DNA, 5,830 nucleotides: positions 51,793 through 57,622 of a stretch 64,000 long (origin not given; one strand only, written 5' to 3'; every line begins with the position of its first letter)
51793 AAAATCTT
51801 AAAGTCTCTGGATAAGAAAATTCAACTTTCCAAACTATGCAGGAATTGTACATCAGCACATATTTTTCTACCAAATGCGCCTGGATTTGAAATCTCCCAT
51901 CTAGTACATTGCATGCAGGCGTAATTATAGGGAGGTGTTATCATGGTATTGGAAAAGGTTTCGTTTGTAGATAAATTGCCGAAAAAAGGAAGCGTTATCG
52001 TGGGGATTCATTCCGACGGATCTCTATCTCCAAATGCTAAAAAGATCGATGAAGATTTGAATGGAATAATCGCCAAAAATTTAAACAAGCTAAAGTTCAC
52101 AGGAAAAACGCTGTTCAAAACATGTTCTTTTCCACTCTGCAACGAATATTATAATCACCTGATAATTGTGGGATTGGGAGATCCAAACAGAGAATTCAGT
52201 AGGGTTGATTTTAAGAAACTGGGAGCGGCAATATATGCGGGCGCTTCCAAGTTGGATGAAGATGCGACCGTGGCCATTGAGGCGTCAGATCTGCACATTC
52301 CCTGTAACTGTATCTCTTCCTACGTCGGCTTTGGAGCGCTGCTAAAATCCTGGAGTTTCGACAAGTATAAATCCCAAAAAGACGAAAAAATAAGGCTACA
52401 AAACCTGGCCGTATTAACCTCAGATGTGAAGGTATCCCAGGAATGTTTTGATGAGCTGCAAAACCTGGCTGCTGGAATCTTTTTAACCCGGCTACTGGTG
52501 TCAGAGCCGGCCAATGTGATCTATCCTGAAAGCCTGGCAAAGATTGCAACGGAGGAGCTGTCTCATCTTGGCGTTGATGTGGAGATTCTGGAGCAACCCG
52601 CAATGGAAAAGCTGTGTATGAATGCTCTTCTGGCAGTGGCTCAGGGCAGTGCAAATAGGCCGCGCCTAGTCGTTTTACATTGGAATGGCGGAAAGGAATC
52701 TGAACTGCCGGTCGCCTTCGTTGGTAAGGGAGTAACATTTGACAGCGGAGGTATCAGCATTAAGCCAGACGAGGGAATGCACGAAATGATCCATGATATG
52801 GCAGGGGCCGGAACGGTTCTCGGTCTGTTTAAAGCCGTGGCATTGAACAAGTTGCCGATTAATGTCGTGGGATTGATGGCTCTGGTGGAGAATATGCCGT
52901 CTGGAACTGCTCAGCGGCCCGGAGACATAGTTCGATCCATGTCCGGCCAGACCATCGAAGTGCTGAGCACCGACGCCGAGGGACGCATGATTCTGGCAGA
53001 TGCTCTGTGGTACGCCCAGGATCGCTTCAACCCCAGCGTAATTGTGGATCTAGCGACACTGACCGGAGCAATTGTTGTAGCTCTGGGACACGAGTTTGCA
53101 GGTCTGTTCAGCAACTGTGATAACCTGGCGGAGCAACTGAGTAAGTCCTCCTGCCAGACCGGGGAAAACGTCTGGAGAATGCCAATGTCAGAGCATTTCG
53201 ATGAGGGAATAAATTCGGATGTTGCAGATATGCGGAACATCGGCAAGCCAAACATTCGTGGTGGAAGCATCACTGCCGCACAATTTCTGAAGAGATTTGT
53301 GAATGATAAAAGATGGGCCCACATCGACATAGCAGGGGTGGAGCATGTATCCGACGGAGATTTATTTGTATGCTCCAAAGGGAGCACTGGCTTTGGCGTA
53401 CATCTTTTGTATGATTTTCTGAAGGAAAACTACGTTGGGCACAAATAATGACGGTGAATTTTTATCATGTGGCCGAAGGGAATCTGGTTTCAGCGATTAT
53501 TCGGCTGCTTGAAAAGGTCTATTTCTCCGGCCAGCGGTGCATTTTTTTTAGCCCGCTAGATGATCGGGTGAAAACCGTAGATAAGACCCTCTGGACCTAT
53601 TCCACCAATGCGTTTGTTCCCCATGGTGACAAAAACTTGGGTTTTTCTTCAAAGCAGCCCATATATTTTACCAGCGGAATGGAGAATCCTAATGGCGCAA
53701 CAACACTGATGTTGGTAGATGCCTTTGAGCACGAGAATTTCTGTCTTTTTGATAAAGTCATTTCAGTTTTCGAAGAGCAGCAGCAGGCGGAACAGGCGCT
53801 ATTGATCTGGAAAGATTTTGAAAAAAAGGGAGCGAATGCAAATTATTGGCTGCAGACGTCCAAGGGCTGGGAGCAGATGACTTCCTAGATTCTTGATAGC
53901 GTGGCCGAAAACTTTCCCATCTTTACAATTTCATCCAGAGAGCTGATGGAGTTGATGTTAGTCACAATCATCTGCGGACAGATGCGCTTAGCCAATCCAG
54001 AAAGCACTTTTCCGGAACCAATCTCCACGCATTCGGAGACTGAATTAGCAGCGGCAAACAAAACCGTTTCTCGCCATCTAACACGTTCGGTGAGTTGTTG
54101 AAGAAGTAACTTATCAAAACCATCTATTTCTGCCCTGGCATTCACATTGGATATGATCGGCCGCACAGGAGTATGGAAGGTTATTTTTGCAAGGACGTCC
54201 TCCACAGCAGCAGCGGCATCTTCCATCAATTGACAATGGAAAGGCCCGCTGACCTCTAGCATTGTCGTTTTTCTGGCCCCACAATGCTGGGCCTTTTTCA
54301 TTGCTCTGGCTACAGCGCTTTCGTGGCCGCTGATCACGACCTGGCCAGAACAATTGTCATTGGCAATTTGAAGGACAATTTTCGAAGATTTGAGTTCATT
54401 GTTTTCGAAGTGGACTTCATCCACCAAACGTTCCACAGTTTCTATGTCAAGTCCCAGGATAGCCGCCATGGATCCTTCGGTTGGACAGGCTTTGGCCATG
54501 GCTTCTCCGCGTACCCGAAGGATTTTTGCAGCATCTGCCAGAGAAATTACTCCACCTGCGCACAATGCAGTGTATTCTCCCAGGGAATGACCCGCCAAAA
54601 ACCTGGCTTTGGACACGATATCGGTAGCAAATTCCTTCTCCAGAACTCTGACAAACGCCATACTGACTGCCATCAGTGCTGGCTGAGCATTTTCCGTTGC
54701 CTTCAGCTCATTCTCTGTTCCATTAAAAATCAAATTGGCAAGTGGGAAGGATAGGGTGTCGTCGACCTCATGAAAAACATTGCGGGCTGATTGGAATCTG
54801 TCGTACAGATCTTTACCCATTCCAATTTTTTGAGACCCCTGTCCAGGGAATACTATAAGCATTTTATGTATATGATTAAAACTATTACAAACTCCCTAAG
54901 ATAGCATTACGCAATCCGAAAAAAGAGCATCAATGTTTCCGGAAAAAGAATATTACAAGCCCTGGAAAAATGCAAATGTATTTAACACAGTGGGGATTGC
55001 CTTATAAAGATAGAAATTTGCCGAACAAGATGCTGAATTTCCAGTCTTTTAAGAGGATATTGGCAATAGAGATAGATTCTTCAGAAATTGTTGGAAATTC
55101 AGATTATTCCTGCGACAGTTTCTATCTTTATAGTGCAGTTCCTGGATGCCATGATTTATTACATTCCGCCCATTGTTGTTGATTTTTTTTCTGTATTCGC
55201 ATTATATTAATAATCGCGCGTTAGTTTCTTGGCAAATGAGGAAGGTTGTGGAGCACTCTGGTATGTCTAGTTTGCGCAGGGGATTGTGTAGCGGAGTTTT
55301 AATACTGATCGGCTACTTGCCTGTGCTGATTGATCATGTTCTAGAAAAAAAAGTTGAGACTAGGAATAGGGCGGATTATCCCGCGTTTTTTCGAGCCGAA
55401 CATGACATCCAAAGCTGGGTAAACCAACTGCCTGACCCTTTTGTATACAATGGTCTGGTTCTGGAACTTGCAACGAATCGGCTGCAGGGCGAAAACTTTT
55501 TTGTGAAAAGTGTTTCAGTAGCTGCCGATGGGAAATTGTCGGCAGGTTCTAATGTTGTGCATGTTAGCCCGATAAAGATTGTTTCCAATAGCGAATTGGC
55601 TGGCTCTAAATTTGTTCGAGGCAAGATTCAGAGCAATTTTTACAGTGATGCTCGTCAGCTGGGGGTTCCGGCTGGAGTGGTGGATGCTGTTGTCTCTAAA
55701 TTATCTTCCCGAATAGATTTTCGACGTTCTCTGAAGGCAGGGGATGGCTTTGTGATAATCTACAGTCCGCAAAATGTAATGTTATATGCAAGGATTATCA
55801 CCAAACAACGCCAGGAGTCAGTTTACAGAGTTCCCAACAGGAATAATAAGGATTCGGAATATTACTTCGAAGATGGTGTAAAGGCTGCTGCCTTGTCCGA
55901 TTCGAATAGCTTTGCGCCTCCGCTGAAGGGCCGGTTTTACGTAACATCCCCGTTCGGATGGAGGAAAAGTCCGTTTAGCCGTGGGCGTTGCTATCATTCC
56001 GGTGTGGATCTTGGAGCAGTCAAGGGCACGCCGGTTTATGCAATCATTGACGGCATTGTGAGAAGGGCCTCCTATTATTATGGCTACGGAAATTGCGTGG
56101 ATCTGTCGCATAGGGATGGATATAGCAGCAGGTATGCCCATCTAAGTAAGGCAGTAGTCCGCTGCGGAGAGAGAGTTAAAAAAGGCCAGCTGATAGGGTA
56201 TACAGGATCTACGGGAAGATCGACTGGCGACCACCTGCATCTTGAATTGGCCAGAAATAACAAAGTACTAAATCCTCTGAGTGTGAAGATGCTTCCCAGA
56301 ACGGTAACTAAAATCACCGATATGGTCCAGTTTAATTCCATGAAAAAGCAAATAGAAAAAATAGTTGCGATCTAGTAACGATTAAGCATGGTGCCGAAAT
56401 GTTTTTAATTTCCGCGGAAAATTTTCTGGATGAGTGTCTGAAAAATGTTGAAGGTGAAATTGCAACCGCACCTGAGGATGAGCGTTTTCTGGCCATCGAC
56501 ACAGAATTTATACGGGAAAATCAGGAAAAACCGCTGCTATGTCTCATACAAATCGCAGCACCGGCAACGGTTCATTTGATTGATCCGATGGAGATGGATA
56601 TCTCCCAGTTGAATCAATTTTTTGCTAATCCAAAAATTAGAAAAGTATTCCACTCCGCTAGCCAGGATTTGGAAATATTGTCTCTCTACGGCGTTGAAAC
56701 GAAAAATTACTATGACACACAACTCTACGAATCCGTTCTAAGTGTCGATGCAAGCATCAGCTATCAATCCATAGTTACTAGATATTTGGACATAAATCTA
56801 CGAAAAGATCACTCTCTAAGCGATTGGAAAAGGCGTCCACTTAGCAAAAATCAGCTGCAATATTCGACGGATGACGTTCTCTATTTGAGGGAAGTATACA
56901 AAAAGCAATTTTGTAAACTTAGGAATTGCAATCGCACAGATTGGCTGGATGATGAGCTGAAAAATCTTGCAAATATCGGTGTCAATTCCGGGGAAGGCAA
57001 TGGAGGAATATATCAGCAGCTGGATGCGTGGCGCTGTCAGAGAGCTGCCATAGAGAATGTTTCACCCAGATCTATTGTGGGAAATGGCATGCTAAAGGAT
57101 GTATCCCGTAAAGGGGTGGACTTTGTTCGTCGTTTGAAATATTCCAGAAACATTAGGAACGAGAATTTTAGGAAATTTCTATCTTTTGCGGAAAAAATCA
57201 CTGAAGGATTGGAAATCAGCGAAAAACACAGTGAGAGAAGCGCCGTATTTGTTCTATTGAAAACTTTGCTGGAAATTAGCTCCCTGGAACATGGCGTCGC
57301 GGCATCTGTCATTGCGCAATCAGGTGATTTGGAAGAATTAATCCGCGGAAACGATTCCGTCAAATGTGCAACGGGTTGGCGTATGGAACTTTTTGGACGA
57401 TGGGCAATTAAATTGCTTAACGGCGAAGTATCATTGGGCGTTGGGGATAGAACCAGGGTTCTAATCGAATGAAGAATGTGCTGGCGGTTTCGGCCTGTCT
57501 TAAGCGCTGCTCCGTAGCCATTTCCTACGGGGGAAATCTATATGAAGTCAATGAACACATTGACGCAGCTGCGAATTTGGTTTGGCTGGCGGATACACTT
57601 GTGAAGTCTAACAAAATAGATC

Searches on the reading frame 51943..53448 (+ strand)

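Call 9: search_protein_families(library=ncbifam, proteins=[window:51943-53448:+], max_evalue=0.001)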
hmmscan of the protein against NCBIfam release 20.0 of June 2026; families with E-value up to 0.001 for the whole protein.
window:51943-53448:+ (501 aa): 13 families
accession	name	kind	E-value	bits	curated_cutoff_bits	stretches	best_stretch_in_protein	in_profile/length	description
NF002077.0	PRK00913.2-4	equivalog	2.2e-176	587.8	471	1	5-497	6-499/501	leucyl aminopeptidase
NF002075.0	PRK00913.2-2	equivalog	1.6e-172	574.9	468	1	11-497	16-500/502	leucyl aminopeptidase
NF002074.0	PRK00913.1-4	equivalog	1.1e-135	453.3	415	1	14-495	14-492/496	leucyl aminopeptidase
NF002083.0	PRK00913.3-5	equivalog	1.2e-131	440.1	468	1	32-495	26-489/492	leucyl aminopeptidase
NF002073.0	PRK00913.1-2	equivalog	2e-130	436.1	432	1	15-494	20-499/505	leucyl aminopeptidase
NF002076.0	PRK00913.2-3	equivalog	1.3e-117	393.9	491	1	17-495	17-492/494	leucyl aminopeptidase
NF002082.0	PRK00913.3-4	equivalog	1.7e-117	393.3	552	1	133-495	141-502/504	leucyl aminopeptidase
NF002072.0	PRK00913.1-1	equivalog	1.9e-105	353.3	826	1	16-494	16-493/502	leucyl aminopeptidase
NF002078.0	PRK00913.2-5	equivalog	6.3e-99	331.8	622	1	15-494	16-495/500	leucyl aminopeptidase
NF002081.0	PRK00913.3-3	equivalog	8.4e-90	301.9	485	1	34-495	14-480/485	leucyl aminopeptidase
NF002080.0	PRK00913.3-2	equivalog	1.6e-88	297.5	475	1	154-470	111-426/447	leucyl aminopeptidase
NF003450.0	PRK05015.1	equivalog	6.3e-74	249.2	437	1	165-495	93-427/429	aminopeptidase PepB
NF002079.0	PRK00913.3-1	equivalog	3.8e-59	200.6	1013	1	165-495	160-491/496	leucyl aminopeptidase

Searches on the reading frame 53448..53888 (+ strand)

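Call 9: search_protein_families(library=ncbifam, proteins=[window:53448-53888:+], max_evalue=0.001)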
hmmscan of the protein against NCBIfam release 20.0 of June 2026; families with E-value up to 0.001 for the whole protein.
window:53448-53888:+ (146 aa): 3 families
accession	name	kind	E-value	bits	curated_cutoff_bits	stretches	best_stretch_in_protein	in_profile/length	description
NF004347.0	PRK05728.1-4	equivalog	7.4e-32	110.6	132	1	2-143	3-148/150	DNA polymerase III subunit chi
NF005172.0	PRK06646.1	equivalog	3.6e-18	65.8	260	1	4-109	5-110/154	DNA polymerase III subunit chi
NF004348.0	PRK05728.1-5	equivalog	2.7e-13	50.4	178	1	2-128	2-128/138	DNA polymerase III subunit chi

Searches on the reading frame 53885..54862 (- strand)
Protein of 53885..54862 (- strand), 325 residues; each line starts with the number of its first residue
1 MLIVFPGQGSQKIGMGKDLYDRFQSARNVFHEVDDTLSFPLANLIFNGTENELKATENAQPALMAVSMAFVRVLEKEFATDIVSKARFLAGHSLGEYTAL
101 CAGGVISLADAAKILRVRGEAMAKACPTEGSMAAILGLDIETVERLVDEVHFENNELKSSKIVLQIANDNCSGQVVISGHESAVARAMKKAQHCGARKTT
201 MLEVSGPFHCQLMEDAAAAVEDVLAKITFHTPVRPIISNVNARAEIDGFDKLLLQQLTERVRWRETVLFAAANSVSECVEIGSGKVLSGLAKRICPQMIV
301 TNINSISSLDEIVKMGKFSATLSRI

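Call 9: search_protein_families(library=ncbifam, proteins=[window:53885-54862:-], max_evalue=0.001)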
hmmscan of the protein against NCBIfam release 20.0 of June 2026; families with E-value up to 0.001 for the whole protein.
window:53885-54862:- (325 aa): 8 families
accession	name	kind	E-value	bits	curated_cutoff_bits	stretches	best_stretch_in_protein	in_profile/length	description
TIGR00128.1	fabD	equivalog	7.3e-85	284.9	260.9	1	3-297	5-289/290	ACP S-malonyltransferase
TIGR03131.1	malonate_mdcH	equivalog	1.6e-63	214.9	297.9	1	2-314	2-295/297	malonate decarboxylase subunit epsilon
NF045894.1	PKS_plus_SDR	equivalog_domain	2.6e-48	164.5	1740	1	3-296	534-816/1515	type I polyketide synthase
TIGR02813.1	omega_3_PfaA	subfamily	3.7e-34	116.8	1010.1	1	4-295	584-880/2582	polyketide-type polyunsaturated fatty acid synthase PfaA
NF037941.1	PKS_NbtC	equivalog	1.7e-18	66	1150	1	4-282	100-371/1027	nocobactin polyketide synthase NbtC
NF037940.1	PKS_MbtD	equivalog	4.5e-18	64.7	1150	1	3-283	94-362/978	mycobactin polyketide synthase MbtD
NF040607.1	mycolic_Pks13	equivalog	2.3e-12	45.2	2100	1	3-249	667-902/1680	polyketide synthase Pks13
NF041183.1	Pks2_ls1_myc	equivalog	9.6e-06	22.7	2400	1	3-135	535-663/2086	sulfolipid-1 biosynthesis phthioceranic/hydroxyphthioceranic acid synthase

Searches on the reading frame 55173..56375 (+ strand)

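Call 9: search_protein_families(library=ncbifam, proteins=[window:55173-56375:+], max_evalue=0.001)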
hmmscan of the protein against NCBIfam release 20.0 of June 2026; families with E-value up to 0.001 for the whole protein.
window:55173-56375:+ (400 aa): 15 families
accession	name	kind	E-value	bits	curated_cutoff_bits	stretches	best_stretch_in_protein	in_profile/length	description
NF053825.1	PdgNdpepShyA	equivalog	4.3e-39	134.4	700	1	148-398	168-419/425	peptidoglycan DD-endopeptidase ShyA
NF008652.0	PRK11649.1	equivalog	2.9e-34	118.5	341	1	146-377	185-414/439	murein DD-endopeptidase MepM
NF053824.1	PdgNdpepShyC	equivalog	6.8e-32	110.9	700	1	146-376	166-396/429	peptidoglycan DD-endopeptidase ShyC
NF052530.1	Heli_ShapePgp3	exception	6e-26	91.2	300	1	244-370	138-262/270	peptidoglycan metallopeptidase Pgp3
NF052336.1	PdgHdaseHSB100310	equivalog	8.4e-24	84.5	500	1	241-365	29-147/316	peptidoglycan hydrolase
NF008123.1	PRK10871.1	equivalog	1.1e-14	54.6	311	1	268-370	258-360/365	murein hydrolase activator NlpD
NF050804.1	CellDivDipMCaul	equivalog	1.3e-14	53.9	900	1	246-359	506-613/634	cell division endopeptidase DipM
NF040883.1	amid_act_ActS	equivalog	1.1e-13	51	375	1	249-369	110-230/242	amidase activator ActS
NF052529.1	PG_M23_Pgp6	exception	8.7e-13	47.7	600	1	273-358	333-418/452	peptidoglycan metallopeptidase Pgp6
NF008644.1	PRK11637.1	equivalog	1.4e-12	47.3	270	1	271-369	282-380/385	murein hydrolase activator EnvC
NF053738.1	S2SprSpoIIQBc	equivalog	4.7e-11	42.8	250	1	277-381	124-230/232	stage II sporulation protein SpoIIQ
NF041208.1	celldiv_DipM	equivalog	2.7e-10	40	740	1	218-368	269-413/419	cell division endopeptidase DipM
NF047755.1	LIC_10271_M23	exception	5e-10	39.5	180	1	214-368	63-205/207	LIC_10271 family cell wall hydrolase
NF004799.0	PRK06148.1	subfamily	2e-08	32.7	1128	1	268-362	434-540/1015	hypothetical protein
NF047657.1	CellWlHdaseLepto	equivalog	2.2e-05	24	400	1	245-346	104-199/221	hypothetical protein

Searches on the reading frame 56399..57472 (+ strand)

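Call 9: search_protein_families(library=ncbifam, proteins=[window:56399-57472:+], max_evalue=0.001)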
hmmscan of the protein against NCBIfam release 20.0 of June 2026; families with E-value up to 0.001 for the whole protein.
window:56399-57472:+ (357 aa): 5 families
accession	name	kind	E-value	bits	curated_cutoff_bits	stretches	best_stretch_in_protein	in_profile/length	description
TIGR01388.1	rnd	equivalog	3.9e-54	184.3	298.95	2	24-192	14-184/363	ribonuclease D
NF008089.0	PRK10829.1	equivalog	1.1e-27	97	516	1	26-191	20-187/375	ribonuclease D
NF011539.0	PRK14975.1-3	equivalog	1.7e-17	63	640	1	29-215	67-258/628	bifunctional 3'-5' exonuclease/DNA polymerase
NF011540.0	PRK14975.1-4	equivalog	5.5e-17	61.5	601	1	26-178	20-168/576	bifunctional 3'-5' exonuclease/DNA polymerase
NF004397.1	PRK05755.1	equivalog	6.9e-07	28.1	720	1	26-176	314-479/889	DNA polymerase I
